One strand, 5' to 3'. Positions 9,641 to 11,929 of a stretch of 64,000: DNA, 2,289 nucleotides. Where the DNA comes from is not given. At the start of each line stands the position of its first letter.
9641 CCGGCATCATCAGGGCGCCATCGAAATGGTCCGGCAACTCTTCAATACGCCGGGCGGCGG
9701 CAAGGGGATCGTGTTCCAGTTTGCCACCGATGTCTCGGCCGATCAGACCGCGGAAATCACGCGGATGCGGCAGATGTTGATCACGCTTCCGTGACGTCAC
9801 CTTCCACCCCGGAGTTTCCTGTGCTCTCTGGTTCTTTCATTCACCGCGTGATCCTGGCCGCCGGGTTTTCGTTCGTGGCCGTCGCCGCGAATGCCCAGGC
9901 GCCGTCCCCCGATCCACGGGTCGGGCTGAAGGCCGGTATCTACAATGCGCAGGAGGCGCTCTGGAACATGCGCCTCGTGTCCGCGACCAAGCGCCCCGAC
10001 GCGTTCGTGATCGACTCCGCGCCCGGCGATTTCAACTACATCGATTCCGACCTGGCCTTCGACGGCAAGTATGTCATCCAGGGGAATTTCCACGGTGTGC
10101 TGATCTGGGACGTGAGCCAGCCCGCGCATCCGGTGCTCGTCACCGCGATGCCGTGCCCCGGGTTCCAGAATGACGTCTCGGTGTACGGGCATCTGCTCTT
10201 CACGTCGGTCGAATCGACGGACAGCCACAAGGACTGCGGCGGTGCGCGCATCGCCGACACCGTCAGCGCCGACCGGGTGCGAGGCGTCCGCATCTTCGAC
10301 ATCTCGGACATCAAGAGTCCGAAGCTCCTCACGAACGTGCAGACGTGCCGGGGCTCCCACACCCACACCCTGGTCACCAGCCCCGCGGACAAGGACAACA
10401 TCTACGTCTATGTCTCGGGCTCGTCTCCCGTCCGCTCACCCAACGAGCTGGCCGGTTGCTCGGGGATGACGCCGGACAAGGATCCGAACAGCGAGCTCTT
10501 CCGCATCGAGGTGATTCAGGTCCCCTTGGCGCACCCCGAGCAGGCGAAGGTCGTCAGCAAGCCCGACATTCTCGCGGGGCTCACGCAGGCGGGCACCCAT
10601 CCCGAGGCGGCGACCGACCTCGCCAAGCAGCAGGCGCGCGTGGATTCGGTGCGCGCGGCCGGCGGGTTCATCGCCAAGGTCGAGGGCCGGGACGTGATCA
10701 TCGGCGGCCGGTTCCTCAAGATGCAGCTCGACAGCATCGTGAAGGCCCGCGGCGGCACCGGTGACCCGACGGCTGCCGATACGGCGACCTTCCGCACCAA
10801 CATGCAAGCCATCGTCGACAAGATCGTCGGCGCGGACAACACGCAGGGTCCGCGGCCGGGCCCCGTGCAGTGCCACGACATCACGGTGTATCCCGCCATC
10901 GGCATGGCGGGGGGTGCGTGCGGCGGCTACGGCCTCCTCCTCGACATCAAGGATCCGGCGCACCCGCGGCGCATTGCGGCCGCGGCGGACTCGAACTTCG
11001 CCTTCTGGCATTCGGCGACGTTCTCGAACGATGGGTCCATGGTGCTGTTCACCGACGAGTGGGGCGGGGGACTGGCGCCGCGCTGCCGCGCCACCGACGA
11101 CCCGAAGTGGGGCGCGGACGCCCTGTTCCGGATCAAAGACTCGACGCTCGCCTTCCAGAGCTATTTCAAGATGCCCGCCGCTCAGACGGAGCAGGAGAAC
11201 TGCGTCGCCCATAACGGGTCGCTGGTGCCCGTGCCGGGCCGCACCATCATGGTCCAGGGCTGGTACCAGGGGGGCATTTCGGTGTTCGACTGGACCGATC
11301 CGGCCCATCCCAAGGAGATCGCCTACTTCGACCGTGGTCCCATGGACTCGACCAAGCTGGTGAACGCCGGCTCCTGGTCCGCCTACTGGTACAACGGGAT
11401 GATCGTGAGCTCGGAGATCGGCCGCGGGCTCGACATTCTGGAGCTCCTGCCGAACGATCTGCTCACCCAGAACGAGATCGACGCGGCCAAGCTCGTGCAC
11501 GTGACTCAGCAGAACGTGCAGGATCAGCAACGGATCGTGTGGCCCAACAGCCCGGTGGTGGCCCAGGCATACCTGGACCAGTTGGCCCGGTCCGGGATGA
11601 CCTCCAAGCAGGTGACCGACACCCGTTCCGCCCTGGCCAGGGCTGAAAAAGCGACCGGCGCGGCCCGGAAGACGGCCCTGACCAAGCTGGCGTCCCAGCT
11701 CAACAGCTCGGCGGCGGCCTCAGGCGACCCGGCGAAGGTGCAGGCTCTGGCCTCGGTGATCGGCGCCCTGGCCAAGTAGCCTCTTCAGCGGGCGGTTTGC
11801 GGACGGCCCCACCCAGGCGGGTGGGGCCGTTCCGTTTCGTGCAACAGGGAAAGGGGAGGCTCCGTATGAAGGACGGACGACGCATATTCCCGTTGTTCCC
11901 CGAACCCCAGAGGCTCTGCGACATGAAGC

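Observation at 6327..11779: Mirror-image duplication of a DUF305 lipoprotein + Cys/His-motif beta-propeller cassette: candidate uncharacterised periplasmic metal (copper?) system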

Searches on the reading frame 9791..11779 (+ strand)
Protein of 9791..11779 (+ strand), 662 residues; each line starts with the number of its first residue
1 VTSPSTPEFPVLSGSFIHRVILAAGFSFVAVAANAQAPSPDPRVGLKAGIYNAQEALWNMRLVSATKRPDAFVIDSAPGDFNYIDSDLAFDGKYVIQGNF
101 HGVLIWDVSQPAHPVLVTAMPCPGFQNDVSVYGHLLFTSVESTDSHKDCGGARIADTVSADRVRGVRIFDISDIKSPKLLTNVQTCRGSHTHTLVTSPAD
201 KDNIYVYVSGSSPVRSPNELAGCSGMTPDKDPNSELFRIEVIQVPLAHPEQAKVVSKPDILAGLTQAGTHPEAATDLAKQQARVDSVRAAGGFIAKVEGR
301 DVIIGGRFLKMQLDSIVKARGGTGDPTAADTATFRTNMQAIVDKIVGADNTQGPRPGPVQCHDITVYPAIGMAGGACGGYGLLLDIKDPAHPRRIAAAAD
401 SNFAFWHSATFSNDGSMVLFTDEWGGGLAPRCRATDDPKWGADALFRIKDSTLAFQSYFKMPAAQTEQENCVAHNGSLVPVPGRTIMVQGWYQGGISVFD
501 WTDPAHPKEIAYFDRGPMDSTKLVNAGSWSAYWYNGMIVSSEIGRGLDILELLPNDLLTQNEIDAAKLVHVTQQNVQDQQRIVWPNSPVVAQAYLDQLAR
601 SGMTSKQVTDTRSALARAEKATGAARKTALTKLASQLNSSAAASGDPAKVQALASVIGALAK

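Call 9: search_protein_families(library=pfam, proteins=[window:9791-11779:+], max_evalue=0.01)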
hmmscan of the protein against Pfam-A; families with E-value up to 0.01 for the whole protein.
window:9791-11779:+ (662 aa): 1 family
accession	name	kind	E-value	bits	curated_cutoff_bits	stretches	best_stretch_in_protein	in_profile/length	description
PF08309.17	LVIVD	-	0.0011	18.7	20.2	0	87-117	6-37/42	LVIVD repeat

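Call 10: search_protein_families(library=ncbifam, proteins=[window:9791-11779:+], max_evalue=0.01)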
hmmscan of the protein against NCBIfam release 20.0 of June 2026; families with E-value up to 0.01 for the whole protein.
window:9791-11779:+ (662 aa): 1 family
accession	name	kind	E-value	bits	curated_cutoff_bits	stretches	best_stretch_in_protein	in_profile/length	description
TIGR04312.1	choice_anch_B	subfamily_domain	1.7e-15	57.2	100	1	383-550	209-362/364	choice-of-anchor B family protein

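Call 13: search_solved_structures(query=window:9791-11779:+, max_evalue=1)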
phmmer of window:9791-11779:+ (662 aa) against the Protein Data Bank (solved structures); distinct sequences matched with E-value up to 1: 2.
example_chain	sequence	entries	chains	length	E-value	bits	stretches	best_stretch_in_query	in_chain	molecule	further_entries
5hrm_A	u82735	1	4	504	0.004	18.8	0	490-530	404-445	Haloalkylphosphorus hydrolase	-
5ioj_A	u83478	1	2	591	0.0069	18.1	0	490-530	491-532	Haloalkylphosphorus hydrolase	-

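Call 15: find_homologous_proteins(query=window:9791-11779:+, max_evalue=0.00001)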
Query window:9791-11779:+ (662 aa): 8000 proteins with E <= 0.00001 among 8000 candidates; the best 120 are listed.
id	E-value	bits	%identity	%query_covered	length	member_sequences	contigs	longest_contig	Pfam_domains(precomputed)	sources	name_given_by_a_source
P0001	0.0e+0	1439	96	98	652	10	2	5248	-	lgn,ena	-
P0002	0.0e+0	1362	91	98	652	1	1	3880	-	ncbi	ncbi:MAG TPA: hypothetical protein VI159_02645 [Gemmatimonadales bacterium]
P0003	0.0e+0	1361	91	98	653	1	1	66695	-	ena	-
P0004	0.0e+0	1355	91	98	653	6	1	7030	-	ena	-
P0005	0.0e+0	1338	88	98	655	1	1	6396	-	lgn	-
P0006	0.0e+0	1338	90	98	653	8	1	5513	-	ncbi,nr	ncbi:MAG TPA: hypothetical protein VH113_00160 [Gemmatimonadales bacterium]|nr:hypothetical protein 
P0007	0.0e+0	1336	89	98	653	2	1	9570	-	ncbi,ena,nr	ncbi:MAG TPA: hypothetical protein VFD85_01610 [Gemmatimonadales bacterium]|nr:hypothetical protein 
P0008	0.0e+0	1290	86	98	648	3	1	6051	-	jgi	-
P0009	0.0e+0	1281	85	98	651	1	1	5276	-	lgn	-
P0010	0.0e+0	1273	84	98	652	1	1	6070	PF09826.16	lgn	-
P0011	0.0e+0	1251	84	97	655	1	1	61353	-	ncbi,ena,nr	ncbi:MAG TPA: hypothetical protein VMC86_07330 [Gemmatimonadales bacterium]|nr:hypothetical protein 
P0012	0.0e+0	1250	83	98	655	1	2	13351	-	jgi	-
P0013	0.0e+0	1250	83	98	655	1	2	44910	-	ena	-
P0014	0.0e+0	1246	83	98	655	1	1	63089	-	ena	-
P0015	0.0e+0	1206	80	100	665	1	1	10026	-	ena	-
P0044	2.6e-289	979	66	97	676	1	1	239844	-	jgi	jgi:hypothetical protein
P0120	9.3e-282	954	64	95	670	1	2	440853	-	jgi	jgi:hypothetical protein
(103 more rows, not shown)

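Call 26: find_encoding_contigs(protein=P0120, flank=8000, max_places=2)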
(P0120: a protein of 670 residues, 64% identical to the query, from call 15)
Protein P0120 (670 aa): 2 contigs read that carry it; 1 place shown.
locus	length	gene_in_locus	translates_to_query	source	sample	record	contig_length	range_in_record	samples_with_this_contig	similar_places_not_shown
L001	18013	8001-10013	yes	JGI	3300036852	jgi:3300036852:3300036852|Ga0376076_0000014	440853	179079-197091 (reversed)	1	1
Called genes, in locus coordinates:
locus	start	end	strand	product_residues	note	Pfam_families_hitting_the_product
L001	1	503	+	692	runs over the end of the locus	PF01138:RNase_PH, PF03725:RNase_PH_C, PF03726:PNPase, PF01138:RNase_PH, PF00013:KH_1, PF00575:S1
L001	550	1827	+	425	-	PF00675:Peptidase_M16, PF05193:Peptidase_M16_C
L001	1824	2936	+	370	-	PF05222:AlaDh_PNT_N, PF01262:AlaDh_PNT_C, PF02826:2-Hacid_dh_C (weak)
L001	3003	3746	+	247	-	PF18183:SLATT_2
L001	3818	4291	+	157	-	PF09832:DUF2059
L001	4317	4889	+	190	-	-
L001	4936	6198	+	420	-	PF21686:LigD_Prim-Pol, PF01896:DNA_primase_S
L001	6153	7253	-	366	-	PF01068:DNA_ligase_A_M, PF04679:DNA_ligase_A_C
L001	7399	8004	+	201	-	PF13628:DUF4142, PF03713:DUF305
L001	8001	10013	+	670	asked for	-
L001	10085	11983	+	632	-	PF00664:ABC_membrane, PF00005:ABC_tran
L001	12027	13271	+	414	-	PF24521:Ank_KRIT1 (faint), PF13606:Ank_3 (faint), PF12796:Ank_2, PF13857:Ank_5, PF00023:Ank, PF13637:Ank_4 (weak)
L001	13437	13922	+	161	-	PF00578:AhpC-TSA, PF08534:Redoxin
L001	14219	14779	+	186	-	-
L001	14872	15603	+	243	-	PF01522:Polysacc_deac_1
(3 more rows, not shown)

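Call 27: find_encoding_contigs(protein=P0044, flank=8000, max_places=2)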
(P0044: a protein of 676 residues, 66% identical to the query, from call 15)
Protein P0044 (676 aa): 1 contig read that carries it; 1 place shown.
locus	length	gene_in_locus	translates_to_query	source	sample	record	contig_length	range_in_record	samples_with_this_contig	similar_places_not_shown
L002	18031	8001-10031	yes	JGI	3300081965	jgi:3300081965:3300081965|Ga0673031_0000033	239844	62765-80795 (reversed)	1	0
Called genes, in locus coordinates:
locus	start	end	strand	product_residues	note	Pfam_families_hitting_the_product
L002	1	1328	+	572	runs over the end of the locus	PF09972:DUF2207, PF20990:DUF2207_C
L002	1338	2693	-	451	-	PF00023:Ank (faint), PF13606:Ank_3 (faint), PF12796:Ank_2, PF13637:Ank_4 (weak), PF13857:Ank_5, PF12796:Ank_2 (weak)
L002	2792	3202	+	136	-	-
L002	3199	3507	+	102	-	-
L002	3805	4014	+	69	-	PF00313:CSD, PF08206:OB_RNB (weak)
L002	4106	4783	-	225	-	-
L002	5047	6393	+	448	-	-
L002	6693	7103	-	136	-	-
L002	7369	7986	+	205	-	PF03713:DUF305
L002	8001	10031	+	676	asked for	-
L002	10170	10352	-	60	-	-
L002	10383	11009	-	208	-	PF14333:DUF4389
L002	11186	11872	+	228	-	PF13590:DUF4136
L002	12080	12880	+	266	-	-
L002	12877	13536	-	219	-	PF02525:Flavodoxin_2 (weak), PF03358:FMN_red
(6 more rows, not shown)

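Call 35: search_protein_representatives(protein=window:9791-11779:+)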
Query: 662 residues. Proteins with E-value up to 0.001 (for the whole library): 4250; up to 1e-10: 2231; up to 1e-30: 805. The best 150 are listed.
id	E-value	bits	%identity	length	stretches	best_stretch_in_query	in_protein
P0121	8.5e-211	718.2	52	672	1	28-661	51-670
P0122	1.0e-200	684.9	58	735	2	317-662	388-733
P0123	2.4e-178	611.0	54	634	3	358-657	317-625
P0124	5.9e-171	586.6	56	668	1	39-524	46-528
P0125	5.2e-163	560.4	58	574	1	40-496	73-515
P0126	6.1e-160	550.2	58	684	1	30-477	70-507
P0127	1.6e-154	532.3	62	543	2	351-508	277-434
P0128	1.9e-149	515.6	55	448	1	226-661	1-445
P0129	1.3e-146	506.2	51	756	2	360-648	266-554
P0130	4.4e-144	497.8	71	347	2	319-519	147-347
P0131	3.7e-141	488.1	49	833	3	358-637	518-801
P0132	2.3e-139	482.2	52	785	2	359-655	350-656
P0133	4.9e-139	481.1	54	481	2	358-657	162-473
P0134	5.3e-139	481.0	50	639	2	360-657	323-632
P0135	8.8e-138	477.0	59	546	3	352-556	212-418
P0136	7.6e-137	473.9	45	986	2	313-647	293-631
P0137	1.5e-136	472.9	51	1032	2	356-649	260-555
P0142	2.3e-125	436.0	44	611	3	349-654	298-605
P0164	3.3e-102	359.5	44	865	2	353-601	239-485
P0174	2.6e-97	343.3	40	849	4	360-552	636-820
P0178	1.7e-94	334.0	52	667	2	353-552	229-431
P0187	1.3e-91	324.4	44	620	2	353-609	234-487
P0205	1.5e-86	307.7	44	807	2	354-590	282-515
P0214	7.9e-83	295.4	42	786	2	356-591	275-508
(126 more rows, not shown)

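Call 41: find_related_loci(query=A3, collection=genome_contigs, flank=6000)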
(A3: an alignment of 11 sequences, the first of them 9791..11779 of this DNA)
Query A3 (662 aa) in genome_contigs; peptide patterns used: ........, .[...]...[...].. (x = any residue, [..] = any of these).
600 stretches matched a pattern (row limit reached: there are more); 599 encode a relative of the query (tblastn E <= 1e-3); the best 80 are kept; 80 distinct loci.
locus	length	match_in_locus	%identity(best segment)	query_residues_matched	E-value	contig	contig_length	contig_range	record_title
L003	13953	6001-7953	83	1-651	0e+0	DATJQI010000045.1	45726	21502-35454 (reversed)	MAG TPA_asm: Gemmatimonadales bacterium isolate SMAG_U14936 k141_1767108, whole genome shotgun sequence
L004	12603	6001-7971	63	10-660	0e+0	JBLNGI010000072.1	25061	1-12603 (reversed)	MAG: Gemmatimonadota bacterium isolate MAG24 PRJNA1068274_bin2_renamed_71, whole genome shotgun sequence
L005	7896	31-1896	64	38-657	0e+0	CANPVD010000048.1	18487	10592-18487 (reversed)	MAG: uncultured bacterium isolate 3300026127_2 genome assembly, contig: 3300026127.a:Ga0209956_1000153, whole genome sho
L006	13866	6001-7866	63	41-661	0e+0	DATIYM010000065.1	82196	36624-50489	MAG TPA_asm: Gemmatimonadales bacterium isolate SMAG_U15275 k141_4175683, whole genome shotgun sequence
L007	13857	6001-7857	63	37-651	0e+0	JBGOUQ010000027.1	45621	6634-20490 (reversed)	MAG: Gemmatimonadota bacterium isolate OBJ_0618_7090110_135 k141_2329082_length_45621_cov_131.1788, whole genome shotgun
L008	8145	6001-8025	60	7-662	0e+0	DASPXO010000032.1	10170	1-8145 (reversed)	MAG TPA_asm: Gemmatimonadales bacterium isolate SMAG_U11569 k141_816173, whole genome shotgun sequence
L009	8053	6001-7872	61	37-662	0e+0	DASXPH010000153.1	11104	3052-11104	MAG TPA_asm: Gemmatimonadaceae bacterium isolate SMAG_U5403 k141_4227507, whole genome shotgun sequence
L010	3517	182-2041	61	38-662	0e+0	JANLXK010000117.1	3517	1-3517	MAG: Gemmatimonadota bacterium isolate OTE_20_concoct_375_sub OTE_20_k141_727450, whole genome shotgun sequence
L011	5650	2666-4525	61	31-662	0e+0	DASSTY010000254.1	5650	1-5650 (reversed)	MAG TPA_asm: Gemmatimonadales bacterium isolate SMAG_U553 k141_1560315, whole genome shotgun sequence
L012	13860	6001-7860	59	37-662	0e+0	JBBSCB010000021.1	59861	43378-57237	MAG: Gemmatimonadales bacterium isolate La6_metabat2.229 La6_metabat2.229_K_2532865_L_59861_cov_16.2211, whole genome sh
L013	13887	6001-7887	60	27-662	0e+0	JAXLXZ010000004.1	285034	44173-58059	MAG: Gemmatimonadales bacterium isolate STL-GEM5 C2.198.fa-4, whole genome shotgun sequence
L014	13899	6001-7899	59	23-661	0e+0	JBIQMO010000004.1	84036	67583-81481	MAG: Gemmatimonas aurantiaca isolate mag.37h NODE_103_length_84036, whole genome shotgun sequence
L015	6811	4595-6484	59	23-662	0e+0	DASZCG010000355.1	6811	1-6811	MAG TPA_asm: Gemmatimonadales bacterium isolate SMAG_U6436 k141_45169, whole genome shotgun sequence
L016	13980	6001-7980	59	4-662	0e+0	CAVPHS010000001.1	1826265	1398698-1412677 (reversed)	MAG: uncultured Gemmatimonadales bacterium isolate MFD10007.bin.1.48 genome assembly, contig: contig_1, whole genome sho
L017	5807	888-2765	58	34-661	0e+0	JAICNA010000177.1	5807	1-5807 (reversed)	MAG: Gemmatimonadales bacterium isolate OF_bin.15 k141_961362_length_5807_cov_9.8156, whole genome shotgun sequence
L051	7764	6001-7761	59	37-635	0e+0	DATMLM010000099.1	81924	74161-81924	MAG TPA_asm: Gemmatimonadaceae bacterium isolate SMAG_U12797 k141_304761, whole genome shotgun sequence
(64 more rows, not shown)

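Call 44: predict_structure(alignment_id=A1)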
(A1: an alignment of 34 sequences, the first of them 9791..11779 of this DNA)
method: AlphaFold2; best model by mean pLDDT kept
length: 662 residues; sequences in the alignment: 34
mean_pLDDT: 78.0   pTM: 0.78
mean pLDDT of the five models: 78.0, 75.4, 74.8, 74.3, 73.8
residues with pLDDT >= 90: 252; 70-90: 227; 50-70: 100; < 50: 83
segments of 3 or more residues with pLDDT < 50: 1-56, 156-162, 425-429, 517-526
pLDDT, mean of each block of 10 residues (from residue 1): 32 32 34 33 38 54 80 55 67 88 89 91 76 90 58 50 75 92 79 88 90 72 79 84 96 93 80 76 92 84 87 89 88 92 70 68 87 87 94 91 74 92 56 63 84 84 56 82 91 78 83 59 52 92 74 90 95 82 92 95 92 96 96 96 93 96 92
secondary structure, 60 per line:
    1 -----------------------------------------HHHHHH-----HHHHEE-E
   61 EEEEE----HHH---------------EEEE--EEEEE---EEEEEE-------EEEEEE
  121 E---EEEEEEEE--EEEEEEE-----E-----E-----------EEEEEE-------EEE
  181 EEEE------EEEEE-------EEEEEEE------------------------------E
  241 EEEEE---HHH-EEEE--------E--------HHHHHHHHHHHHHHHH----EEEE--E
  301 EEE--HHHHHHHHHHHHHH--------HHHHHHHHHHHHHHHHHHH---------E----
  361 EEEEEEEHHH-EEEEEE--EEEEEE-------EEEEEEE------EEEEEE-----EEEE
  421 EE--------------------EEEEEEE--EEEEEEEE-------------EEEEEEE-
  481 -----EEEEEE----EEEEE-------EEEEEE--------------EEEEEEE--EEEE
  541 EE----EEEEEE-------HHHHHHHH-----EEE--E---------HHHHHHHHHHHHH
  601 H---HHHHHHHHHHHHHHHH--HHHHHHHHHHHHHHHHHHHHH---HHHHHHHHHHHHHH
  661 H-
elements in order: H42-47 H53-56 E60-65 E88-91 E94-98 E102-107 E115-121 E125-132 E135-141 E165-170 E178-184 E191-195 E203-209 E240-245 E253-256 H274-289 E294-297 E300-303 H306-319 H328-346 E361-367 E372-377 E380-385 E393-399 E406-411 E417-422 E443-449 E452-459 E473-479 E486-491 E496-500 E508-513 E528-534 E537-542 E547-552 H560-567 E573-575 H588-601 H605-620 H623-643 H647-661

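Call 46: fold_search(model_id=the predicted structure, library=pdb)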
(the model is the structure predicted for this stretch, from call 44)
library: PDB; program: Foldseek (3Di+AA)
matches with E <= 10: 1201; with E <= 0.001: 646
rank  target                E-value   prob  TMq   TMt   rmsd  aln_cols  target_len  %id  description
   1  5hrm_B                1.4e-11  1.00  0.42  0.55   8.5       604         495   12  Crystal structure of phosphotriesterase from Sphingobium sp. TCM1 (released 2016-07-13)
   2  5hrm_A                7.2e-11  1.00  0.42  0.55   8.3       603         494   12  Crystal structure of phosphotriesterase from Sphingobium sp. TCM1 (released 2016-07-13)
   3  6g6o_A                8.9e-08  1.00  0.31  0.58  13.5       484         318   10  Crystal structure of the computationally designed Ika8 protein: crystal packing No.1 in P63 (released 2018-11-28)
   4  9cpc_1S               2.1e-07  1.00  0.17  0.18  19.7       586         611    8  Atomic model of porcine brain ventricles cilia doublet microtubule (48-nm periodicity) (released 2024-10-23)
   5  7oob_d                4.4e-07  1.00  0.25  0.22  18.1       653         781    7  Pol II-CSB-CSA-DDB1-UVSSA-ADPBeF3 (Structure2) (released 2021-10-13)
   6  8shj_B                5.3e-07  1.00  0.37  0.68   7.5       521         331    8  Crystal structure of the WD-repeat domain of human WDR91 in complex with MR45279 (released 2023-07-05)
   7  8i7o_P1               5.6e-07  1.00  0.21  0.23  20.4       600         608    8  In situ structure of axonemal doublet microtubules in mouse sperm with 16-nm repeat (released 2023-10-11)
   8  6q0v_A                6.8e-07  1.00  0.25  0.22  18.6       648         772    7  Structure of DDB1-DDA1-DCAF15 complex bound to tasisulam and RBM39 (released 2019-11-13)
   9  9ltj_B                1.1e-06  1.00  0.24  0.21  18.2       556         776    8  Cryo-EM structure of DDB1-DDA1-DET1 complex (released 2026-01-28)
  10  8roy_B                1.2e-06  1.00  0.24  0.21  18.4       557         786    7  Structure of the human DDB1-DDA1-DCAF15 E3 ubiquitin ligase bound to compound furan 24 (released 2024-04-03)
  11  5y2z_B                1.4e-06  1.00  0.35  0.65   9.8       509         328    8  Crystal structure of human LGI1 EPTP-ADAM22 complex (released 2018-05-02)
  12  3fm0                  1.4e-06  1.00  0.38  0.72   5.0       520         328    8  Crystal structure of WD40 protein Ciao1 (released 2009-02-10)
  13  1gxr_A                1.4e-06  1.00  0.35  0.65  11.6       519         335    9  WD40 Region of Human Groucho/TLE1 (released 2002-06-13)
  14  9d5n_CH               1.4e-06  0.98  0.13  0.14  18.6       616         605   11  48-nm doublet microtubule from Trichomonas vaginalis strain G3 (released 2025-05-14)
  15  4a09_B                1.5e-06  1.00  0.34  0.58   8.4       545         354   10  Structure of hsDDB1-drDDB2 bound to a 15 bp CPD-duplex (purine at D-1 position) at 3.1 A resolution (CPD 2) (released 2011-11-30)
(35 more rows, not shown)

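Call 49: search_solved_structures(query=A3, max_evalue=1, show_alignments=2)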
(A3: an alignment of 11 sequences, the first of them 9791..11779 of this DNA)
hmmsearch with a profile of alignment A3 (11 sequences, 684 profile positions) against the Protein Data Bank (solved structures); distinct sequences matched with E-value up to 1: 5.
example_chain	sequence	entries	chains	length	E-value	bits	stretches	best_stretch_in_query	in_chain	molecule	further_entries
5hrm_A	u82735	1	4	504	0.0016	20.4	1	417-453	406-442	Haloalkylphosphorus hydrolase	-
5ioj_A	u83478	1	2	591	0.0031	19.5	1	417-453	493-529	Haloalkylphosphorus hydrolase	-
6ajc_A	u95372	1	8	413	0.072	15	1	450-546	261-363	Isocitrate dehydrogenase [NADP]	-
3us8_A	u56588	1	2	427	0.26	13.1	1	449-544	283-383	Isocitrate dehydrogenase [NADP]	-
4aou_A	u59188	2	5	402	0.64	11.8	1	450-550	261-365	ISOCITRATE DEHYDROGENASE [NADP]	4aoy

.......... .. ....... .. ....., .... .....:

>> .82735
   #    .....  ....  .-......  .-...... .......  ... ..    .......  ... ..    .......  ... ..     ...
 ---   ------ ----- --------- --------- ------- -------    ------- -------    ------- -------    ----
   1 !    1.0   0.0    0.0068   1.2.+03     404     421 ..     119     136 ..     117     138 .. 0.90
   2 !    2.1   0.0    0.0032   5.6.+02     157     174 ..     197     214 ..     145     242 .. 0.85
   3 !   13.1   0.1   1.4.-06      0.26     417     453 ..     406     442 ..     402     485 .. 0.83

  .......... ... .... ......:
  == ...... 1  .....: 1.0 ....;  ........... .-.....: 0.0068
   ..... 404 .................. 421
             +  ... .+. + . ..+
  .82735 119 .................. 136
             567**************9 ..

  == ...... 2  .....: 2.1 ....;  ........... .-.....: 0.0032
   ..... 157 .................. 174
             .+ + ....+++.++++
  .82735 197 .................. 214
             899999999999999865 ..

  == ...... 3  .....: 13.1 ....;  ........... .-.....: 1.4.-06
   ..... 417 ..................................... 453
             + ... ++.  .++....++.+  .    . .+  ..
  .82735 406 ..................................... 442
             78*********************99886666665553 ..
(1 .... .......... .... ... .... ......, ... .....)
